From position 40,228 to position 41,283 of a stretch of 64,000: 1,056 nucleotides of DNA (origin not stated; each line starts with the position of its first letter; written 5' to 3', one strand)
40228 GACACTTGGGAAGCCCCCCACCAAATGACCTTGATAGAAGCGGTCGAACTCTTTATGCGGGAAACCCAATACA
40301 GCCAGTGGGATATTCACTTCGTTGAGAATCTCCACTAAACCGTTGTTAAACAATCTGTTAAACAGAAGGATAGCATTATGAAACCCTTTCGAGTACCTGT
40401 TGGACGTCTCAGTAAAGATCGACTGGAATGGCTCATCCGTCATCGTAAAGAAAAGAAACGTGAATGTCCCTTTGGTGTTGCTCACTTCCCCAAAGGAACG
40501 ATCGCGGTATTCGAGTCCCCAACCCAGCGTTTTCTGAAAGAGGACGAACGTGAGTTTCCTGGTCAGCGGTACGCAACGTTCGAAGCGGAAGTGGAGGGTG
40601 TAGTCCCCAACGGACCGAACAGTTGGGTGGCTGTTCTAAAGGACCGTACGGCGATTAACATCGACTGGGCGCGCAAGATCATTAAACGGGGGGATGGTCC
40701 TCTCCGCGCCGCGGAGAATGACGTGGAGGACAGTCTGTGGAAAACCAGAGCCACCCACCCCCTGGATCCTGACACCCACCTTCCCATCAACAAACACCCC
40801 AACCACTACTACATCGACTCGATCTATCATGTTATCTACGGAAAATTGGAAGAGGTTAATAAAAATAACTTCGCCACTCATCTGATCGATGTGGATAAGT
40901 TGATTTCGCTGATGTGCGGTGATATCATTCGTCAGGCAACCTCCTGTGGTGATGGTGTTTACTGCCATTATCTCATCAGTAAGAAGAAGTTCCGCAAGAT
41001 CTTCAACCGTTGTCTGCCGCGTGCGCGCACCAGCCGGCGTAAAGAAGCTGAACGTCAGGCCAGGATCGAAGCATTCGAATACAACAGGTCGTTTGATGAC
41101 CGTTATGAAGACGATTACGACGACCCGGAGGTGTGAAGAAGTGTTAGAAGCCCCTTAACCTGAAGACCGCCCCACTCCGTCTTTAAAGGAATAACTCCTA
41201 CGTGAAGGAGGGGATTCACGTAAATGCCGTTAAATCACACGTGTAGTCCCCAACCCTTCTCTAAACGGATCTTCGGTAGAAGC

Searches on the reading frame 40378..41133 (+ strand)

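Call 109: search_protein_families(library=phrogs, proteins=[window:40378-41133:+], max_evalue=0.00001)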
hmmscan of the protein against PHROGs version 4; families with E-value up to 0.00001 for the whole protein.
window:40378-41133:+ (252 aa): 1 family
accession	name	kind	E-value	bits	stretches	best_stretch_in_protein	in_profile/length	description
phrog_16056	-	unknown function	1.7e-114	383.1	1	1-252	1-274/295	-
